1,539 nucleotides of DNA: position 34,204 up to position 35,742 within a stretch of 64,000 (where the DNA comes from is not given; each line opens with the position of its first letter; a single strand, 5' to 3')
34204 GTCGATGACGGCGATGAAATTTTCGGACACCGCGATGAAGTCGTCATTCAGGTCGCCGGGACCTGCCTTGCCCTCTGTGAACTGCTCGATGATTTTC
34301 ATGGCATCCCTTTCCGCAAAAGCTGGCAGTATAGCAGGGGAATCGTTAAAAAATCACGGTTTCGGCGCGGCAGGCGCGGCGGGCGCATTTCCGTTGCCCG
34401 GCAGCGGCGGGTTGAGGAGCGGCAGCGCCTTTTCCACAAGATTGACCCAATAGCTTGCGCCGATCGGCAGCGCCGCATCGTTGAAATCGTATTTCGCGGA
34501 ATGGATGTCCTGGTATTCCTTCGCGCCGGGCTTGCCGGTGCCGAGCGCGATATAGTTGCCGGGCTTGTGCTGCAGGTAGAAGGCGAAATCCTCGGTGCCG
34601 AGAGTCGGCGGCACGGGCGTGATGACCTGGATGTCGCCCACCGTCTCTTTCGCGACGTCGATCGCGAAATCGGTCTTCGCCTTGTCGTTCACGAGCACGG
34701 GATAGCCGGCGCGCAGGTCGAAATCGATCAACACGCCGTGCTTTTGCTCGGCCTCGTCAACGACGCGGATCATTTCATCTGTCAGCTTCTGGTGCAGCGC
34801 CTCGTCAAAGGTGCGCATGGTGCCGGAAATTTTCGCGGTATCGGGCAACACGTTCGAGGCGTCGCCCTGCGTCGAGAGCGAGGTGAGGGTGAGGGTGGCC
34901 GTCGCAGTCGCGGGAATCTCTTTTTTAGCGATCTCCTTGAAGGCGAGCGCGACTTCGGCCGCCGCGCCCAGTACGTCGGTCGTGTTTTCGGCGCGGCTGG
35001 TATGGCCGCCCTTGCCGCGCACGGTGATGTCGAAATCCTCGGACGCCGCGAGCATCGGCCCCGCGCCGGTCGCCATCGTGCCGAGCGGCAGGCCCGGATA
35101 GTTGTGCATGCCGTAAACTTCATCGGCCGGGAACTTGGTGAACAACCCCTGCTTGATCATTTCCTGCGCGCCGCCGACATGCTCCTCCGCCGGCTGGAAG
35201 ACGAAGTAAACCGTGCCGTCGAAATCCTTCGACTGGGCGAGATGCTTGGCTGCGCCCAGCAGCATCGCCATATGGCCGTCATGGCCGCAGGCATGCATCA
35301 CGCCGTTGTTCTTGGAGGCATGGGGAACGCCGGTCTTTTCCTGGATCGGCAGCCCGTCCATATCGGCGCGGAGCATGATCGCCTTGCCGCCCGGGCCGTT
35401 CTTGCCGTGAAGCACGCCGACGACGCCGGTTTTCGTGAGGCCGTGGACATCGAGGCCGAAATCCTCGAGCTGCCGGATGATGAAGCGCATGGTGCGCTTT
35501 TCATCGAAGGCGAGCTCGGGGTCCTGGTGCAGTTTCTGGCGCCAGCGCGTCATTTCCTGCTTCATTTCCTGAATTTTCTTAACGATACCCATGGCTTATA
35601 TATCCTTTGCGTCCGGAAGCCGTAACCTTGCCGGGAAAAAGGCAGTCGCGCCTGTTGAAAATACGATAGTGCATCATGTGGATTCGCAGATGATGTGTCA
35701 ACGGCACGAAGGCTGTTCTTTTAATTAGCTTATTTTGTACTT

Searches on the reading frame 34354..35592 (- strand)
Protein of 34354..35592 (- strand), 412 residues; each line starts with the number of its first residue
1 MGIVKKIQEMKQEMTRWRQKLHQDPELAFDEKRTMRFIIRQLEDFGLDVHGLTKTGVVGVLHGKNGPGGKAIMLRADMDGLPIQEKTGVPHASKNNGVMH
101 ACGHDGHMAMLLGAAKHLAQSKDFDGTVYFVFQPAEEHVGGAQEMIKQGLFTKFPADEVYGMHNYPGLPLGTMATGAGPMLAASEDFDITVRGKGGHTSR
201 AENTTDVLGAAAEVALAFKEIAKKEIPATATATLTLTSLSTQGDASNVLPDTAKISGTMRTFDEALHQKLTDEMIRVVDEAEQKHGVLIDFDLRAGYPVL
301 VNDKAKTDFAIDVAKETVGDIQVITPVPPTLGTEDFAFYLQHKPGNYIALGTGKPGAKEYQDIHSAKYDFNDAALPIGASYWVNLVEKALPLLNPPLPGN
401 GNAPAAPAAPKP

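Call 81: search_protein_families(library=pfam, proteins=[window:34354-35592:-], max_evalue=0.00001)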
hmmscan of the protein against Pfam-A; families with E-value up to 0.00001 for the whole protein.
window:34354-35592:- (412 aa): 2 families
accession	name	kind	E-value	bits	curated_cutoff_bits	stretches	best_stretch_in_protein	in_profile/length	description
PF01546.33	Peptidase_M20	-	5.1e-45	154.4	24.6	1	73-388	1-206/206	Peptidase family M20/M25/M40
PF07687.19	M20_dimer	-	3.9e-06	27.2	21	1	187-282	9-103/107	Peptidase dimerisation domain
